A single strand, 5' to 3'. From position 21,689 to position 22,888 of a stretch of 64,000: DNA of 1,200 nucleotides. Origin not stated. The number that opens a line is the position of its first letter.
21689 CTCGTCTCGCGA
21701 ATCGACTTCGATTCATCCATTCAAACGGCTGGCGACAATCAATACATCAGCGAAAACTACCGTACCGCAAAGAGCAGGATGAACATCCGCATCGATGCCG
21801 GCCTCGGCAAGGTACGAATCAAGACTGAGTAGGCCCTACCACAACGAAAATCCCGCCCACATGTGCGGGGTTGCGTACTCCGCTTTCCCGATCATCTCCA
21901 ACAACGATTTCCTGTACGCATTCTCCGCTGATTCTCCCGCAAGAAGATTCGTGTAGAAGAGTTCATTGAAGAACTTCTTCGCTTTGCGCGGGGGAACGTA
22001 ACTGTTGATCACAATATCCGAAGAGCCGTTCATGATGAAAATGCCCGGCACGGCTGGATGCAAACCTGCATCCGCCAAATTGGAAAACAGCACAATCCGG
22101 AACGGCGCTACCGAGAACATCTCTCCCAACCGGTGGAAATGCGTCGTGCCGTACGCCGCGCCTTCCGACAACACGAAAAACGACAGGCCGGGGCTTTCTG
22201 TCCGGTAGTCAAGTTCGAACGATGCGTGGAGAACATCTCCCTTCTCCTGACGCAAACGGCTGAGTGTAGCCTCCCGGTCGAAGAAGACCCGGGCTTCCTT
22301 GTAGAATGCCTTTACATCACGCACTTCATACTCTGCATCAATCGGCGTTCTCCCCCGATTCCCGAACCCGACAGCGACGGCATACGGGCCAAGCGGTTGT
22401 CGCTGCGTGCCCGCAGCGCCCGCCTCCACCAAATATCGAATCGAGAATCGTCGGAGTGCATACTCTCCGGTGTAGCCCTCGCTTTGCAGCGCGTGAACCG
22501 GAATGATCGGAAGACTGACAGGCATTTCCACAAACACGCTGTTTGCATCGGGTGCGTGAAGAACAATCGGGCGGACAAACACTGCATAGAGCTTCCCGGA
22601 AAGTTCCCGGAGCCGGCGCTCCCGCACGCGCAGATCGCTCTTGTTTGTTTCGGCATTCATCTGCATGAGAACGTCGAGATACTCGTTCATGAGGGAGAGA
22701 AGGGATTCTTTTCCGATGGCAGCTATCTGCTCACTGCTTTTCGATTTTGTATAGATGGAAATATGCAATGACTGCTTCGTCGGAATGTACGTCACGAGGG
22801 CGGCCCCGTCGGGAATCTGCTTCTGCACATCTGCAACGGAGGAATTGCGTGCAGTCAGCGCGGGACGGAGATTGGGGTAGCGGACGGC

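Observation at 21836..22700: CHAT domain with the catalytic cysteine apparently replaced (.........) in a TPR lipoprotein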

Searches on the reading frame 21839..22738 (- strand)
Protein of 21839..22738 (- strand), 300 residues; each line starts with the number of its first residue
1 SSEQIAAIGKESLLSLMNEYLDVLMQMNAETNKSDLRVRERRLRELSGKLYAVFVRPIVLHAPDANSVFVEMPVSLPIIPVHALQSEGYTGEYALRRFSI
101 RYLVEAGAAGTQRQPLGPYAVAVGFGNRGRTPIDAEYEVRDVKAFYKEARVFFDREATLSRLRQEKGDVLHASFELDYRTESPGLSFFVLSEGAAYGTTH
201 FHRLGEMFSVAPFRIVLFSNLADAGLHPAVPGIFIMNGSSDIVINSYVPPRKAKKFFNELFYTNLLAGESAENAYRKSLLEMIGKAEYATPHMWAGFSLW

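Call 9: search_solved_structures(query=window:21839-22738:-, max_evalue=10, show_alignments=3)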
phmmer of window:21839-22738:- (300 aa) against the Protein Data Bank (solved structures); distinct sequences matched with E-value up to 10: 2.
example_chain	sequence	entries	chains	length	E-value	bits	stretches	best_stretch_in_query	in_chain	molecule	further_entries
7rro_YB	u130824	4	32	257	0.88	12.2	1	71-147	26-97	PACRG protein | Parkin coregulated gene protein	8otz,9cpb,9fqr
6ucc_A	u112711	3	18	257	1.1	12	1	71-147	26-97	Parkin coregulated gene protein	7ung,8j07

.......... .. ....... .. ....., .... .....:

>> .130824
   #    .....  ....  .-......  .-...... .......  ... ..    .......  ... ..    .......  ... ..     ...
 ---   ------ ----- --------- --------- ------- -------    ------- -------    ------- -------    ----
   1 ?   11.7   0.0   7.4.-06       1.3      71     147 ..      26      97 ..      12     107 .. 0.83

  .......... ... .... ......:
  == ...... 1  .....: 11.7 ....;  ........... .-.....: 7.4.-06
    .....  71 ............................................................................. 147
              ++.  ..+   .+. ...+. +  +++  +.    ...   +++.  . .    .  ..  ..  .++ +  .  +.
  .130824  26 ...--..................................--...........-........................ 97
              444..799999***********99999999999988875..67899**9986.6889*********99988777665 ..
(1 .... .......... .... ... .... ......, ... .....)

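Call 14: search_solved_structures(query=A2, max_evalue=10, show_alignments=4)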
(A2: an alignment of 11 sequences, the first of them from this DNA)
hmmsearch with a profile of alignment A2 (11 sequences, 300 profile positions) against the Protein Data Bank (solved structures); distinct sequences matched with E-value up to 10: 1.
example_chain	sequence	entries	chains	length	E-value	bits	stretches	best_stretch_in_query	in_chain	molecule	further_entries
4u3g_A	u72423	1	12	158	0.86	12.3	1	134-182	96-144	Bacterioferritin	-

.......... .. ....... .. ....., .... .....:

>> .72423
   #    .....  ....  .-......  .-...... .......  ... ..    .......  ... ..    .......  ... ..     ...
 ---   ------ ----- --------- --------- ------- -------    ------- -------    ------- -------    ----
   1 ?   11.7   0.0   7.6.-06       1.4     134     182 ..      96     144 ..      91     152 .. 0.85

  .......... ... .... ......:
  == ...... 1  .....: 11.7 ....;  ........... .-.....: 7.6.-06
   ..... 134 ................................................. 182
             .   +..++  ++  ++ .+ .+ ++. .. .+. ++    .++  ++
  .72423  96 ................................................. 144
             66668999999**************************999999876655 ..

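Call 21: search_protein_representatives(alignment_id=A2)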
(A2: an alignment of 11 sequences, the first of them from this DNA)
Query: 11 sequences, 300 profile positions. Proteins with E-value up to 0.001 (for the whole library): 5606; up to 1e-10: 499; up to 1e-30: 145. The best 150 are listed.
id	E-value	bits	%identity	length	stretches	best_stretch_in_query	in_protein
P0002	1.2e-135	468.3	-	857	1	2-300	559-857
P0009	3.8e-132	456.8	-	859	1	1-300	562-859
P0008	1.0e-127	442.2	-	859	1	2-300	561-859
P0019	5.6e-125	433.2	-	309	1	34-300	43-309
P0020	1.1e-120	419.2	-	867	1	2-300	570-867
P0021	3.9e-114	397.7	-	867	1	2-300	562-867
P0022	1.4e-111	389.3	-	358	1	3-300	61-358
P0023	1.4e-93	330.2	-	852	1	2-299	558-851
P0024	7.7e-93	327.7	-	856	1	4-300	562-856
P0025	7.6e-89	314.6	-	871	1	3-300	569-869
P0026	3.5e-87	309.2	-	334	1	3-300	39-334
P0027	2.8e-86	306.2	-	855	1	5-300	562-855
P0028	1.4e-83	297.4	-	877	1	2-300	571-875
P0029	1.7e-82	293.8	-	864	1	2-300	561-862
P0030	1.9e-81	290.3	-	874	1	2-300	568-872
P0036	3.5e-79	282.9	-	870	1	2-300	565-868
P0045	2.1e-72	260.6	-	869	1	4-300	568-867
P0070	1.7e-56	208.4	-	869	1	6-298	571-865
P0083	1.3e-51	192.3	-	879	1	7-298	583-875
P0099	7.2e-49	183.4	-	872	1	4-298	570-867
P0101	1.7e-48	182.1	-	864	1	4-300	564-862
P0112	2.2e-45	171.9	-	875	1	6-298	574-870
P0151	3.9e-37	144.8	-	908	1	40-298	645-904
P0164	3.1e-28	115.6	-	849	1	29-298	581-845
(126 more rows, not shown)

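Call 23: predict_structure(alignment_id=A2)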
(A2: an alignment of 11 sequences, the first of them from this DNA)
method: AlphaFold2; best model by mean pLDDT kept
length: 300 residues; sequences in the alignment: 11
mean_pLDDT: 78.5   pTM: 0.82
mean pLDDT of the five models: 78.5, 75.3, 72.3, 69.3, 52.0
residues with pLDDT >= 90: 47; 70-90: 183; 50-70: 65; < 50: 5
segments of 3 or more residues with pLDDT < 50: none
pLDDT, mean of each block of 10 residues (from residue 1): 59 89 82 76 92 89 87 75 82 90 70 67 68 55 71 73 84 78 80 57 76 81 63 81 82 87 88 93 91 89
secondary structure, 60 per line:
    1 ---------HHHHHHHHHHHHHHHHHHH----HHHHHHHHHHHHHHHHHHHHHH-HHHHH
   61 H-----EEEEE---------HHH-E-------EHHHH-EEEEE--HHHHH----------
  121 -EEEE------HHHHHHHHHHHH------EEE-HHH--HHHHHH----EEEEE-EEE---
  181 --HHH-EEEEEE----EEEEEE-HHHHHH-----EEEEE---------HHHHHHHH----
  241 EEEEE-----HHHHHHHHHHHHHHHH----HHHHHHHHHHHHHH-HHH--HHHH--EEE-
elements in order: H10-28 H33-54 H56-61 E67-71 H94-97 E99-103 H106-110 E122-125 H132-143 E150-152 H159-164 E169-173 E175-177 E187-192 E197-202 H204-209 E215-219 H229-236 E241-245 H251-266 H271-284 H291-294 E297-299

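Call 28: fold_search(model_id=the predicted structure, library=pdb)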
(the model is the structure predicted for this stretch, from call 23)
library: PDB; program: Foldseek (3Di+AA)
matches with E <= 10: 1040; with E <= 0.001: 39
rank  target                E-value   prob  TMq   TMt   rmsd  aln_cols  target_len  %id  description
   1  8eex_B                2.8e-09  1.00  0.65  0.30   4.8       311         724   12  Cas7-11 in complex with Csx29 (released 2022-11-16)
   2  8eey_B                3.3e-09  1.00  0.61  0.28   5.1       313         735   12  Cas7-11 in complex with DR-mismatched target RNA, Csx29 and Csx30 (released 2022-11-16)
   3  7y9x_B                5.8e-09  1.00  0.65  0.29   4.8       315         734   12  Structure of the Cas7-11-Csx29-guide RNA complex (released 2022-11-09)
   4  7zoq_A                6.2e-09  1.00  0.61  0.26   5.9       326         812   13  Cryo-EM structure of a CRISPR effector in complex with a caspase regulator (released 2022-11-30)
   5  7y84_C                7.4e-09  1.00  0.60  0.30   5.4       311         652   13  CryoEM structure of type III-E CRISPR Craspase gRAMP-crRNA in complex with TPR-CHAT protease (released 2022-12-14)
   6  8d9g_A                2.5e-08  1.00  0.62  0.30   5.1       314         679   14  gRAMP-TPR-CHAT Non match PFS target RNA(Craspase) (released 2023-06-14)
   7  8d9h_E                2.7e-08  1.00  0.64  0.32   4.8       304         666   13  gRAMP-TPR-CHAT match PFS target RNA(Craspase) (released 2023-06-14)
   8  7xsq_B                3.3e-08  1.00  0.58  0.29   6.8       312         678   14  Structure of the Craspase (released 2022-11-09)
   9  7y85_D                3.7e-08  1.00  0.59  0.30   5.2       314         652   15  CryoEM structure of type III-E CRISPR Craspase gRAMP-crRNA in complex with TPR-CHAT protease bound to self RNA target (released 2022-12-14)
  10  8rot_A                6.4e-08  1.00  0.45  0.17   7.6       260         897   15  Cryo-EM structure of the transmembrane anti-sigma factor DdvA (released 2024-11-06)
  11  7xsr_C                6.8e-08  1.00  0.57  0.28   7.0       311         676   14  Structure of Craspase-target RNA (released 2022-11-09)
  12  7xc7_D                8.7e-08  1.00  0.51  0.27   6.8       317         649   13  Cryo-EM structure of a bacterial protein complex (released 2022-11-16)
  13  7y8t_B                9.8e-08  1.00  0.61  0.30   5.2       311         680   13  Structure of Cas7-11-crRNA in complex with TPR-CHAT (released 2023-06-28)
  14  8rw5                  9.8e-08  1.00  0.45  0.18   6.8       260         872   13  Symmetry expansion of dimeric transmembrane anti-sigma factor DdvA (released 2024-11-06)
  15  8d9f_A                1.4e-07  1.00  0.60  0.30   5.5       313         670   14  gRAMP-TPR-CHAT (Craspase) (released 2023-06-14)
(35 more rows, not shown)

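Call 34: find_related_loci(query=A2, collection=genome_contigs, flank=8000)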
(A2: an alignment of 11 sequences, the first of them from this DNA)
Query A2 (300 aa) in genome_contigs; peptide patterns used: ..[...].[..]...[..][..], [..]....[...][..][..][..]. (x = any residue, [..] = any of these).
95 stretches matched a pattern; 49 encode a relative of the query (tblastn E <= 1e-3); 49 distinct loci.
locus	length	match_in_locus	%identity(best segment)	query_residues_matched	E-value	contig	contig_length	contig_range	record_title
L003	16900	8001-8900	89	1-300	1e-176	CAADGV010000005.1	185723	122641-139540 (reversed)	uncultured Chlorobi bacterium isolate CHB1.fa.gz genome assembly, contig: k127_501328, whole genome shotgun sequence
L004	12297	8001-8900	46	1-300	8e-84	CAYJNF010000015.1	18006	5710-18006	MAG TPA_asm: uncultured Chitinophagales bacterium isolate ERP124720_co1_156 genome assembly, contig: NODE_3954_length_18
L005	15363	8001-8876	44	8-300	5e-82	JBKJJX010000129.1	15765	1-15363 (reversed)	MAG: Bacteroidota bacterium isolate ant_bin.22 S1Ck117_3464520_flag_1_multi_12.0000_len_15765, whole genome shotgun sequ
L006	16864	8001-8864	45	12-300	4e-80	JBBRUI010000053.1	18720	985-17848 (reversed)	MAG: Bacteroidota bacterium isolate La3_concoct.179 La3_concoct.179_K_2275247_L_18720_cov_11.5729, whole genome shotgun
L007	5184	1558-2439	42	2-300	1e-71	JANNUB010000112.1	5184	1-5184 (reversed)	MAG: Ignavibacteriota bacterium isolate SOY_30_metabat_287 SOY_30_k141_3949377, whole genome shotgun sequence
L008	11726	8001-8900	43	1-300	4e-71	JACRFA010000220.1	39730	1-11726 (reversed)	MAG: Ignavibacteriae bacterium isolate NC_groundwater_1713_Pr3_B-0.1um_53_10 SR-2_scaffold_141_3045807, whole genome sho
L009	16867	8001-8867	41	10-300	2e-70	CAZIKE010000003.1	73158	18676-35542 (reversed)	MAG TPA_asm: uncultured Chitinophagales bacterium isolate SRP290908_co1_392 genome assembly, contig: NODE_334_length_731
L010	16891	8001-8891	37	2-300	4e-66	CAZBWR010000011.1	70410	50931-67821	MAG TPA_asm: uncultured Chitinophagales bacterium isolate SRP287453_co1_248 genome assembly, contig: NODE_541_length_704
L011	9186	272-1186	38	2-300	3e-65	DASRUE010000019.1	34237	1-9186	MAG TPA_asm: Bacteroidota bacterium isolate SMAG_U7886 k141_2885012, whole genome shotgun sequence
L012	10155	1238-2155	39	1-300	2e-64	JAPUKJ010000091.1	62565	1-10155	MAG: Ignavibacteria bacterium isolate KW1-S15_2 KW1-S15_2_cg91, whole genome shotgun sequence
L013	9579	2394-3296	39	5-300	8e-64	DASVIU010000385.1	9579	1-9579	MAG TPA_asm: Bacteroidota bacterium isolate SMAG_U3001 k141_225944, whole genome shotgun sequence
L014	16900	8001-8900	38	4-300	1e-63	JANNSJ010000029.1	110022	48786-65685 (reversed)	MAG: Bacteroidota bacterium isolate SOY_31_metabat_225 SOY_31_k141_42399, whole genome shotgun sequence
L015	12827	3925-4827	38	5-300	2e-63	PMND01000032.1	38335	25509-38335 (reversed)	MAG: Ignavibacteriae bacterium isolate fen_1259 73.20100900_E3D.21_contig_2904, whole genome shotgun sequence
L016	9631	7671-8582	40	1-300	2e-62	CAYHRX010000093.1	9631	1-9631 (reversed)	MAG TPA_asm: uncultured Chitinophagales bacterium isolate ERP119705_co14_37 genome assembly, contig: NODE_10301_length_9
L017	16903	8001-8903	39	5-300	4e-62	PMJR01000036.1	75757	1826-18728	MAG: Ignavibacteriae bacterium isolate fen_1276 73.20120600_E2D.49_contig_2559, whole genome shotgun sequence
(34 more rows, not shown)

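Call 37: find_encoding_contigs(protein=P0070, flank=6000, max_places=2)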
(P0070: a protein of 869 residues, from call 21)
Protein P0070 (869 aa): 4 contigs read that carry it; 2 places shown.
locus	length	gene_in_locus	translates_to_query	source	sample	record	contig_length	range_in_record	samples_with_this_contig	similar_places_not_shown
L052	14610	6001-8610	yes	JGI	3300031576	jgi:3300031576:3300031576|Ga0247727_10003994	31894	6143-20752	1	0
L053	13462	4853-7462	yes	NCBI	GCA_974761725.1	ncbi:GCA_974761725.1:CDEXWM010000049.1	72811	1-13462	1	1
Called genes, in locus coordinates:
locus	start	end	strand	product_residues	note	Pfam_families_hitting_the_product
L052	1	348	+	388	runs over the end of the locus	PF21016:RlmN_N, PF04055:Radical_SAM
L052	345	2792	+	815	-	PF17900:Peptidase_M1_N, PF01433:Peptidase_M1, PF13646:HEAT_2 (weak), PF02985:HEAT (faint), PF03130:HEAT_PBS (faint), PF13646:HEAT_2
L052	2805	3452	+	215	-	PF00406:ADK, PF13207:AAA_17, PF13671:AAA_33 (faint), PF05191:ADK_lid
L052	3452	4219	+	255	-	PF03009:GDPD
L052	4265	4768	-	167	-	-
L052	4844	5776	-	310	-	PF20230:DUF6588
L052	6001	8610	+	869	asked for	PF13181:TPR_8 (faint), PF07719:TPR_2 (faint), PF13424:TPR_12 (faint), PF12770:CHAT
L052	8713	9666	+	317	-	PF00005:ABC_tran, PF13304:AAA_21 (weak)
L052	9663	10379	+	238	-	PF12730:ABC2_membrane_4 (faint), PF12679:ABC2_membrane_2, PF12698:ABC2_membrane_3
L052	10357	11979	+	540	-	PF23357:DUF7088, PF09822:ABC_transp_aux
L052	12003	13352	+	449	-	PF14238:DUF4340, PF01476:LysM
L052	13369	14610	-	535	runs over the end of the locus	-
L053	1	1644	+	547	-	?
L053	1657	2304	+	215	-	PF00406:ADK, PF13207:AAA_17, PF13671:AAA_33 (faint), PF05191:ADK_lid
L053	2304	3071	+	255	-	PF03009:GDPD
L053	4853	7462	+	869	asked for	PF13181:TPR_8 (faint), PF07719:TPR_2 (faint), PF13424:TPR_12 (faint), PF12770:CHAT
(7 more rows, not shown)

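Call 38: find_encoding_contigs(protein=P0112, flank=6000, max_places=2)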
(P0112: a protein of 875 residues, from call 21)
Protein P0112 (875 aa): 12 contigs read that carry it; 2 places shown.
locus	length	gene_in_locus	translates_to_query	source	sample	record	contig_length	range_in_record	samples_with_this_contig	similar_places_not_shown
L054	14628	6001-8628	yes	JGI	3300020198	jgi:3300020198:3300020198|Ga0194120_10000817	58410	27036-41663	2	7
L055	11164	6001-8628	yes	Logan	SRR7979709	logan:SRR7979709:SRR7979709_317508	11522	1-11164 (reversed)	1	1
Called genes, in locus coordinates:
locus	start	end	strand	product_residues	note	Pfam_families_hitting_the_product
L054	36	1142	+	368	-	PF21016:RlmN_N, PF04055:Radical_SAM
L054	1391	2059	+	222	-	PF00406:ADK, PF13207:AAA_17, PF13238:AAA_18 (weak), PF05191:ADK_lid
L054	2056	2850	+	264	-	PF03009:GDPD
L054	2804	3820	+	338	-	PF20230:DUF6588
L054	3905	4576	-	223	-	PF01895:PhoU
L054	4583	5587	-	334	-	PF02690:Na_Pi_cotrans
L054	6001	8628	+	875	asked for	PF10345:Cohesin_load (faint), PF12895:ANAPC3 (faint), PF13174:TPR_6 (faint), PF14559:TPR_19 (faint), PF14938:SNAP (faint), PF17874:TPR_MalT, PF13424:TPR_12, PF12770:CHAT, +8 more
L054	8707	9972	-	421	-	PF07719:TPR_2 (faint), PF13428:TPR_14 (faint), PF13431:TPR_17 (faint), PF14559:TPR_19, PF19413:YaiO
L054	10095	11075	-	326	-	PF17115:Toast_rack_N (faint), PF09922:LiaF-like_C (weak)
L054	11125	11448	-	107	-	-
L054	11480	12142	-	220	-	PF04542:Sigma70_r2, PF08281:Sigma70_r4_2, PF04545:Sigma70_r4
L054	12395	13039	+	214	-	PF02223:Thymidylate_kin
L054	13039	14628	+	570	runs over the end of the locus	PF22694:CtpB_N-like (weak), PF00595:PDZ, PF13180:PDZ_2 (weak), PF17820:PDZ_6, PF03572:Peptidase_S41, PF28547:CHD_PDZ-protease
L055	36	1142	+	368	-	PF21016:RlmN_N, PF04055:Radical_SAM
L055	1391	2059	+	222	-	PF00406:ADK, PF13207:AAA_17, PF13238:AAA_18 (weak), PF05191:ADK_lid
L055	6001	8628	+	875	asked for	PF10345:Cohesin_load (faint), PF12895:ANAPC3 (faint), PF13174:TPR_6 (faint), PF14559:TPR_19 (faint), PF14938:SNAP (faint), PF17874:TPR_MalT, PF13424:TPR_12, PF12770:CHAT, +8 more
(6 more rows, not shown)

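Call 39: find_encoding_contigs(protein=P0101, flank=6000, max_places=2)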
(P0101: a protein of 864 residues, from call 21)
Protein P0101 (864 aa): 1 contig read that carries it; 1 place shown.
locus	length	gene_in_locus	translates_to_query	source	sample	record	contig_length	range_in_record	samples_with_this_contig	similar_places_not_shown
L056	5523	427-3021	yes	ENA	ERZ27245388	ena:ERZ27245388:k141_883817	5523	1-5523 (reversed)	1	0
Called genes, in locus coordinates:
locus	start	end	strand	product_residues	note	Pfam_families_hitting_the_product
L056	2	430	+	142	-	?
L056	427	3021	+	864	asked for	PF14938:SNAP (faint), PF17874:TPR_MalT (weak), PF00515:TPR_1 (faint), PF07719:TPR_2 (faint), PF13181:TPR_8 (faint), PF13374:TPR_10 (faint), PF13424:TPR_12 (faint), PF12770:CHAT, +1 more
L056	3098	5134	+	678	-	PF03571:Peptidase_M49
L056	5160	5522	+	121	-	?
